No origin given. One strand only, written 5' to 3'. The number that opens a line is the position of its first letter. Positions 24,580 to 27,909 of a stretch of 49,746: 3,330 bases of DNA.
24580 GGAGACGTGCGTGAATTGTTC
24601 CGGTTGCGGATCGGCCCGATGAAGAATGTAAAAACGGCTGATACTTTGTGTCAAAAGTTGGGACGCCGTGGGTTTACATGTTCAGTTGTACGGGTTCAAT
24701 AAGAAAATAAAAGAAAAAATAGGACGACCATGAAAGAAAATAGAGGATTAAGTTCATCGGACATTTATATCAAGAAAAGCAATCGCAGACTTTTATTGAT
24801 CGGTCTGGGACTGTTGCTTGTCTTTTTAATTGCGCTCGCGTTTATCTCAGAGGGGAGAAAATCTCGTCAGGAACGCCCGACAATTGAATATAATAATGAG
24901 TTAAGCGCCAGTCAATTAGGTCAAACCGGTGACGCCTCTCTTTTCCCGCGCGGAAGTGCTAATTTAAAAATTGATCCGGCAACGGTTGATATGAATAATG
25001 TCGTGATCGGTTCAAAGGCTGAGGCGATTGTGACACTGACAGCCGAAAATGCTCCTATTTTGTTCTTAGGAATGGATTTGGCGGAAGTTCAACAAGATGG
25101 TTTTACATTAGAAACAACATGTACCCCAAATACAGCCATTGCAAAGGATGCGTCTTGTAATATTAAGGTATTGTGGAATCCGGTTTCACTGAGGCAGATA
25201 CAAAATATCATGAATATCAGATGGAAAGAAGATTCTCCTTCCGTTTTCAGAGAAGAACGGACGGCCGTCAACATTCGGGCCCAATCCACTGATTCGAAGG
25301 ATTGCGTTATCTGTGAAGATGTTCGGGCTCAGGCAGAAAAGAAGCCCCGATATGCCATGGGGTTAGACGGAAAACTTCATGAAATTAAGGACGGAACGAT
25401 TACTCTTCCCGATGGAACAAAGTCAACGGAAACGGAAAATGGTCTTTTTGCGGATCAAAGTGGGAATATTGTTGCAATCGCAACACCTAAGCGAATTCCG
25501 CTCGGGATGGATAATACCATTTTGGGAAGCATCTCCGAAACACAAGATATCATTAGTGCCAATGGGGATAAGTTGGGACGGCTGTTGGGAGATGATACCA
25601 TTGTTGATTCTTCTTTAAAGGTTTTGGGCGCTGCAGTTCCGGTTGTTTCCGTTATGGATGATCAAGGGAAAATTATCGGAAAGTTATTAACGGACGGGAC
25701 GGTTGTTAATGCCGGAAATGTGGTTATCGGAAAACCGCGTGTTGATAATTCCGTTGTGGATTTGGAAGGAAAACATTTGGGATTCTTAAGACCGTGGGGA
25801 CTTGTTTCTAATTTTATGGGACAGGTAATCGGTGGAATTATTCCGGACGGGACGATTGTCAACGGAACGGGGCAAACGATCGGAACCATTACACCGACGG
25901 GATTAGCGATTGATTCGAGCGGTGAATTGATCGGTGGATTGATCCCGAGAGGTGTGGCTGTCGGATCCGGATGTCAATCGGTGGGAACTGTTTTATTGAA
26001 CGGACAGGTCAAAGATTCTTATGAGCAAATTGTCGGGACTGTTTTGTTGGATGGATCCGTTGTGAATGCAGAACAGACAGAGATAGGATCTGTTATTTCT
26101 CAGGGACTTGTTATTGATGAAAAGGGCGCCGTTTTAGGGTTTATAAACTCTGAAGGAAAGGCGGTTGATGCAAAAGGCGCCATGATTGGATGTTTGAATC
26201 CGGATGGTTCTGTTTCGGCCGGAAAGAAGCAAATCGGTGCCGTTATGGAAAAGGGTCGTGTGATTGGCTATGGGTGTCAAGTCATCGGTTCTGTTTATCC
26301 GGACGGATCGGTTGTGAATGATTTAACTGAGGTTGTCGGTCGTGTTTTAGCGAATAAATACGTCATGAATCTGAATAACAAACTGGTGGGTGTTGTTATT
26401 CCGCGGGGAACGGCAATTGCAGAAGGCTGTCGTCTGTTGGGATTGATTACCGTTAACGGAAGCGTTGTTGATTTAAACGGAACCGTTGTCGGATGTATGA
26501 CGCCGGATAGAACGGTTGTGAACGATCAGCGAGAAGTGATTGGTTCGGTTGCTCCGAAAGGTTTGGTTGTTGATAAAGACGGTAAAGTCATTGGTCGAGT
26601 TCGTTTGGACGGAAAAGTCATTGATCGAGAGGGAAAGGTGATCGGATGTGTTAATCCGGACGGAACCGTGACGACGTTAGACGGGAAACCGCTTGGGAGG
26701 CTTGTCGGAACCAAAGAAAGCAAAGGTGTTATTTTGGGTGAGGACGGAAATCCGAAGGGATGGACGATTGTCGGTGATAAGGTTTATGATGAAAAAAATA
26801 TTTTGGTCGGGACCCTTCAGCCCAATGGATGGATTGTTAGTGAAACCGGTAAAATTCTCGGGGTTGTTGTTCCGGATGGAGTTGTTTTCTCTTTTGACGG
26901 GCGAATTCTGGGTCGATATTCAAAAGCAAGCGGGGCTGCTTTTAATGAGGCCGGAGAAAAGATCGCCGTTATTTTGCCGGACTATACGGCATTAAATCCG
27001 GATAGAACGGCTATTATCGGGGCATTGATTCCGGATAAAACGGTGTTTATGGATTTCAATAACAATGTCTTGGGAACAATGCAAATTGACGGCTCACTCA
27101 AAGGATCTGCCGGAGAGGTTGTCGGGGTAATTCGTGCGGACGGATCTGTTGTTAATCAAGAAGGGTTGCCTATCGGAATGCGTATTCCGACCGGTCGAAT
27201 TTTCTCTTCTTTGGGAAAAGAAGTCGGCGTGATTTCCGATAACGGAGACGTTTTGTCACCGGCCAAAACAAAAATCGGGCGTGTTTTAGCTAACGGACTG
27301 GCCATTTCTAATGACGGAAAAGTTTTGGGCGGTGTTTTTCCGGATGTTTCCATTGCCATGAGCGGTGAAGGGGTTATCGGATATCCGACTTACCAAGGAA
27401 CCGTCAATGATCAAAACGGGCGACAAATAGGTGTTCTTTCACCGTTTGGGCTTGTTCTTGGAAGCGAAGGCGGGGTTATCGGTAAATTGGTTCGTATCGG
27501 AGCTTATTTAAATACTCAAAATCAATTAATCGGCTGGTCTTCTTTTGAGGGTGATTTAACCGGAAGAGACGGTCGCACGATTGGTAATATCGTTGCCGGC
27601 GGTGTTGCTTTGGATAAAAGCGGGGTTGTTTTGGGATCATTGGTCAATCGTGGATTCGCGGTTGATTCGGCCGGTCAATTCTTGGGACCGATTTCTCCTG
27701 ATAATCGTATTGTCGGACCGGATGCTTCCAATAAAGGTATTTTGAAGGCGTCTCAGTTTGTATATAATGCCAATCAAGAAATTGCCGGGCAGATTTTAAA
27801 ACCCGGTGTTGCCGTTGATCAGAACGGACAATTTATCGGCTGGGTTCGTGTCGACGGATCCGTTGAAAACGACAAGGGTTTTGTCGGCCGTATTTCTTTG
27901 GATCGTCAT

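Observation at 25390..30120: About 1,500-residue degenerate repeat region inserted in VirB10, giving a 2,203-aa CagY/DotG-scale core protein in an rvh-type system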

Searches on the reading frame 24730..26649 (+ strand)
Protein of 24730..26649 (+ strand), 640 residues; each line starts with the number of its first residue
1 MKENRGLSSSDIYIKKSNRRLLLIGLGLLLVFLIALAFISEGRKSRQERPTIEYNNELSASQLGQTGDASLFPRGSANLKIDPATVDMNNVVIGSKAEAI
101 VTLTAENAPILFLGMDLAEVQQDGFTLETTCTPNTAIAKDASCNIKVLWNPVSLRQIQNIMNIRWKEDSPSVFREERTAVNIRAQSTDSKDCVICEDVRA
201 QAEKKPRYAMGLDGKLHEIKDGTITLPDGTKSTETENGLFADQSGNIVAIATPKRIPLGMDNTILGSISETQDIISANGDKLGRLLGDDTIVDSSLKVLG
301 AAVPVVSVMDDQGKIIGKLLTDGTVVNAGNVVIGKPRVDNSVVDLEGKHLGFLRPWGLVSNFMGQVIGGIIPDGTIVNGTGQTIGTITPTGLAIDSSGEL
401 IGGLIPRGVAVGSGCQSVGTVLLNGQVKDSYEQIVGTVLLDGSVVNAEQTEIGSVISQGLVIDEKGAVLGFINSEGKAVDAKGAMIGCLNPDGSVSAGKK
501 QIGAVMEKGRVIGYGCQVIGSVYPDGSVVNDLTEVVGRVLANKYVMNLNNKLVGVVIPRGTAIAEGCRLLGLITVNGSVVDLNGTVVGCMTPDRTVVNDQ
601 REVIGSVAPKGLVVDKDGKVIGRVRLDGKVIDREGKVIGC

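Call 36: find_homologous_proteins(query=window:24730-26649:+, max_evalue=1e-10)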
Query window:24730-26649:+ (640 aa): 22 proteins with E <= 1e-10 among 8000 candidates.
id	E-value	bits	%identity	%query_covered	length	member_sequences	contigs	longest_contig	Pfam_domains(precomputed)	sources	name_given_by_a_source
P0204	3.8e-177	609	57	76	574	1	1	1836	PF21785.4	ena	-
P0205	5.3e-168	579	43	98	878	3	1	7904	PF21785.4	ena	-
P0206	9.1e-134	466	56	63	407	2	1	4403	PF21785.4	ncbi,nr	ncbi:MAG: hypothetical protein IKL32_00165, partial [Alphaproteobacteria bacterium]|nr:hypothetical 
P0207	4.2e-125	437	50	65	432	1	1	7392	PF21785.4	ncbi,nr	ncbi:MAG: hypothetical protein SPL08_03715, partial [Pseudomonadota bacterium]|nr:hypothetical prote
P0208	7.4e-111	390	31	99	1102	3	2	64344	PF15780.12,PF21784.4,PF05593.20,PF12396.15,PF21785.4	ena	-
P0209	4.1e-106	374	29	99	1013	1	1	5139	PF21784.4,PF05593.20,PF12396.15,PF21785.4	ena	-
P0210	3.1e-105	371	44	71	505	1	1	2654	PF21785.4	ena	-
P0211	3.7e-103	364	29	96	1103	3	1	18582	PF21784.4,PF05593.20,PF12396.15,PF21785.4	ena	-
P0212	5.5e-99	351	30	99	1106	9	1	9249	PF21784.4,PF05593.20,PF12396.15,PF21785.4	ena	-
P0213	3.9e-81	292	38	70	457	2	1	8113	PF21785.4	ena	-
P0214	2.2e-76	276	38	70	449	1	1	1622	PF21785.4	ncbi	ncbi:MAG: hypothetical protein ACI4RJ_04435, partial [Alphaproteobacteria bacterium]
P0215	3.3e-75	272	41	75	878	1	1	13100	PF12396.15,PF03743.20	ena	-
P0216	1.8e-71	260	31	80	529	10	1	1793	PF21784.4,PF12396.15,PF21785.4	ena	-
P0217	1.5e-58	217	55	31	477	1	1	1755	PF27173.1,PF21785.4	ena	-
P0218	3.5e-58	216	28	68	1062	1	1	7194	PF21784.4,PF05593.20,PF12396.15,PF21785.4,PF03743.20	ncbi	ncbi:MAG: 5-fold beta-flower protein, partial [Alphaproteobacteria bacterium]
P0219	5.3e-55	205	31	87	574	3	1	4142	PF21784.4,PF05593.20,PF12396.15,PF21785.4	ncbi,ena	-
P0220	3.5e-54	203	30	100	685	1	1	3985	PF21784.4,PF05593.20,PF12396.15,PF21785.4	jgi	-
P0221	1.0e-53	201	30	90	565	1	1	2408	PF21784.4,PF05593.20,PF12396.15,PF21785.4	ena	-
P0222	3.9e-44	170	31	62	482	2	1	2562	PF21784.4,PF05593.20,PF12396.15,PF21785.4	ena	-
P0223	1.1e-40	158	28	69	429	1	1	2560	PF21784.4,PF05593.20,PF12396.15,PF21785.4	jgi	-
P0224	2.1e-37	147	30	60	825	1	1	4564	PF21784.4,PF05593.20,PF12396.15,PF21785.4,PF03743.20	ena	-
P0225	3.3e-36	143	29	61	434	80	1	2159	PF21784.4,PF05593.20,PF12396.15,PF21785.4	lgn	-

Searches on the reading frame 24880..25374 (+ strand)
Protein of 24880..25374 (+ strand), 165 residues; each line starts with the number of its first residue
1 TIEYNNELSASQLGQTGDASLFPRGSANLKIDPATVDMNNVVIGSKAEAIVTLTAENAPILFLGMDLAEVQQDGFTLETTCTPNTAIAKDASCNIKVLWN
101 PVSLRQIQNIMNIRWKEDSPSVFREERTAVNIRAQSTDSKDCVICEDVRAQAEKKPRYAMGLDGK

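Call 62: search_protein_families(library=pfam, proteins=[window:24880-25374:+], max_evalue=10)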
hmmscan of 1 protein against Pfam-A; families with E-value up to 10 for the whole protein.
window:24880-25374:+ (165 aa): 3 families
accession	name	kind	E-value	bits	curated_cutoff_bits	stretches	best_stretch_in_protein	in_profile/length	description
PF15780.11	ASH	-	0.00053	20.6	27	1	34-113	12-88/98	Abnormal spindle-like microcephaly-assoc'd, ASPM-SPD-2-Hydin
PF22544.2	HYDIN_VesB_CFA65-like_Ig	-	0.071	13.8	25.5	1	28-117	2-88/100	HYDIN/CFA65/VesB-like, Ig-like domain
PF22073.2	Cep192_D4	-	0.12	13.1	35.5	1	28-116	3-95/112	Cep192 domain 4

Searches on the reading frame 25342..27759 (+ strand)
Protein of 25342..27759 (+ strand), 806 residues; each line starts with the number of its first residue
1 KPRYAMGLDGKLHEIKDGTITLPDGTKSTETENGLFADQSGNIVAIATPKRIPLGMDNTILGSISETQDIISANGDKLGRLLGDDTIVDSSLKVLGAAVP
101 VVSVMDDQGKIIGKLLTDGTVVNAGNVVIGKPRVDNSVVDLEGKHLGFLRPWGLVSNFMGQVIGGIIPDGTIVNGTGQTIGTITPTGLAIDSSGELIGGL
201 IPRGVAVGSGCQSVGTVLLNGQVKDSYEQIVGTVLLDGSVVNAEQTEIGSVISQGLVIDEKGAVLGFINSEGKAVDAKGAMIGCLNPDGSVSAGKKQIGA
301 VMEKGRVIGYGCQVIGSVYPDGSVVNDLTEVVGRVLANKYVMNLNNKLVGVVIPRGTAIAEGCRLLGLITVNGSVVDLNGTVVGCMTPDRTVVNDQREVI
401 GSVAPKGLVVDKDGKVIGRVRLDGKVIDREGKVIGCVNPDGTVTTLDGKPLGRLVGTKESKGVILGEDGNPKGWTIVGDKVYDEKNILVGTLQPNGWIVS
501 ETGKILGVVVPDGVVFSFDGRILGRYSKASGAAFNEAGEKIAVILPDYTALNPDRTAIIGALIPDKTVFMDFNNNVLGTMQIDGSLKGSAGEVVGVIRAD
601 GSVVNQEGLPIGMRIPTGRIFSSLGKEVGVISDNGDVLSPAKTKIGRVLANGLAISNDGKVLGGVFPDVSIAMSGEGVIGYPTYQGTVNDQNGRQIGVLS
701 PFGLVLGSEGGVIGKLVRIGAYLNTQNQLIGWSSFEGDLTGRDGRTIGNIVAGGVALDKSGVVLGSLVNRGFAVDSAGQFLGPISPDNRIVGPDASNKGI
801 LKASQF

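Call 83: predict_structure(alignment_id=A3)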
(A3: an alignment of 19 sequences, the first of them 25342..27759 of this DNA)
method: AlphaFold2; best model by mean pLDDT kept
length: 806 residues; sequences in the alignment: 19
mean_pLDDT: 78.9   pTM: 0.60
mean pLDDT of the five models: 78.9, 76.3, 75.5, 75.4, 73.2
residues with pLDDT >= 90: 180; 70-90: 442; 50-70: 149; < 50: 35
segments of 3 or more residues with pLDDT < 50: 457-461, 768-774, 776-780, 782-786, 800-806
pLDDT, mean of each block of 10 residues (from residue 1): 71 82 83 78 82 95 92 93 93 95 89 94 94 94 90 90 88 87 92 88 83 81 83 88 80 91 89 87 85 76 91 91 91 90 87 88 84 87 88 89 83 77 84 84 85 60 67 62 67 69 72 83 75 70 81 80 84 80 81 83 79 73 69 74 79 74 63 62 65 70 65 65 63 67 71 65 60 46 50 53 34
secondary structure, 60 per line:
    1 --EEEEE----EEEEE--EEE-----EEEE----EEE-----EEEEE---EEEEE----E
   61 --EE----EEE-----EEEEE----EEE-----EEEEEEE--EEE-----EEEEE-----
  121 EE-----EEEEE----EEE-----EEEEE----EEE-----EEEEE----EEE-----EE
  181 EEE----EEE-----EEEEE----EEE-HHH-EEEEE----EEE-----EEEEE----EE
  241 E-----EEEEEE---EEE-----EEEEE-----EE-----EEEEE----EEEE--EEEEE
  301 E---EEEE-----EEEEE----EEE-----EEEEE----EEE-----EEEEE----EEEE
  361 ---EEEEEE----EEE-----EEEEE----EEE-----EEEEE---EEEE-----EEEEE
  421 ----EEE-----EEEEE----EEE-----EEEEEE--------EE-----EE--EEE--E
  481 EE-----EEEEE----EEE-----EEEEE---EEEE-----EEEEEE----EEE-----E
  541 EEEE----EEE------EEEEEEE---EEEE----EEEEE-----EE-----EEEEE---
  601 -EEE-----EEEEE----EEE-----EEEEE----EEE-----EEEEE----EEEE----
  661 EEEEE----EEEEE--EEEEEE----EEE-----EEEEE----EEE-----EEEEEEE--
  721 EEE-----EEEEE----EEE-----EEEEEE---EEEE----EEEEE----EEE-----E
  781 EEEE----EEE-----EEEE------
elements in order (helices of 4 or more, strands of 3 or more residues): E3-7 E12-16 E19-21 E27-30 E35-37 E43-47 E51-55 E69-71 E77-81 E86-88 E94-100 E103-105 E111-115 E128-132 E137-139 E145-149 E154-156 E162-166 E171-173 E179-183 E188-190 E196-200 E205-207 E213-217 E222-224 E230-234 E239-241 E247-252 E256-258 E264-268 E281-285 E290-293 E296-301 E305-308 E314-318 E323-325 E331-335 E340-342 E348-352 E357-360 E364-369 E374-376 E382-386 E391-393 E399-403 E407-410 E416-420 E425-427 E433-437 E442-444 E450-455 E475-477 E480-482 E488-492 E497-499 E505-509 E513-516 E522-527 E532-534 E540-544 E549-551 E558-564 E568-571 E576-580 E593-597 E602-604 E610-614 E619-621 E627-631 E636-638 E644-648 E653-656 E661-665 E670-674 E677-682 E687-689 E695-699 E704-706 E712-718 E721-723 E729-733 E738-740 E746-751 E755-758 E763-767 E772-774 E780-784 E789-791 E797-800

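Call 86: fold_search(model_id=the predicted structure, library=pdb)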
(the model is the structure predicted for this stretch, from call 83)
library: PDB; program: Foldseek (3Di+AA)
matches with E <= 10: 1339; with E <= 0.001: 98
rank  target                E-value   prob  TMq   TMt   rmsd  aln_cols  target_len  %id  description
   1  7pq5                  1.5e-27  0.98  0.09  0.08  29.9       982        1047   12  Photorhabdus laumondii T6SS-associated Rhs protein carrying the Tre23 toxin domain (released 2021-12-01)
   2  8qja_B                1.9e-27  0.99  0.11  0.09  29.4      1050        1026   12  T6SS-linked Rhs repeat protein - Advenella mimigardefordensis VgrG-Rhs core (released 2024-09-25)
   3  8qja_A                2.7e-27  0.99  0.10  0.09  29.7       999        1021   12  T6SS-linked Rhs repeat protein - Advenella mimigardefordensis VgrG-Rhs core (released 2024-09-25)
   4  8qja_D                1.3e-26  0.89  0.08  0.07  29.0      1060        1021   13  T6SS-linked Rhs repeat protein - Advenella mimigardefordensis VgrG-Rhs core (released 2024-09-25)
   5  7q97_A                2.2e-26  0.97  0.09  0.08  30.6       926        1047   12  Structure of the bacterial type VI secretion system effector RhsA. (released 2021-12-22)
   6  8uxt                  3.2e-26  0.90  0.07  0.05  29.3       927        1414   12  Acinetobacter baumannii Tse15 Rhs effector, toxin cleavage mutant (D1369N, D1391N) (released 2024-10-09)
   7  9ifo_A                1.4e-23  0.75  0.08  0.06  30.2      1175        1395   12  Structure of Teneurin-Like Protein (TLP) (released 2026-03-11)
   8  8h8a_A                2.0e-22  0.69  0.08  0.07  30.1      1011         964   14  Type VI secretion system effector RhsP in its post-autoproteolysis and monomeric form (released 2023-01-18)
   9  6fb3_A                3.2e-20  0.57  0.08  0.05  29.6      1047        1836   12  Teneurin 2 Partial Extracellular Domain (released 2018-03-28)
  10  9g41_A                4.1e-20  0.44  0.08  0.06  28.9      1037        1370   12  Mouse Teneurin2 dimer variant A0B1 (released 2026-01-21)
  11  8r50_A                2.6e-19  0.60  0.09  0.06  30.9       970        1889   11  Mouse teneurin-3 compact dimer - A1B1 isoform (released 2024-05-08)
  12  9g42_A                1.0e-18  0.63  0.10  0.06  29.9      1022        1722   13  Mouse Teneurin2 dimer variant A0B0 (released 2026-01-21)
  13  8r54_A                2.0e-17  0.33  0.08  0.06  30.4      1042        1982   11  Mouse teneurin-3 non-compact subunit - A0B0 isoform (released 2024-05-08)
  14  6cmx_A                1.0e-15  0.35  0.10  0.07  28.0      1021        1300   11  Human Teneurin 2 extra-cellular region (released 2018-07-25)
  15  6h6e_F                8.8e-14  0.15  0.08  0.05  32.2      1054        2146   10  PTC3 holotoxin complex from Photorhabdus luminecens in prepore state (TcdA1, TcdB2, TccC3) (released 2018-10-03)
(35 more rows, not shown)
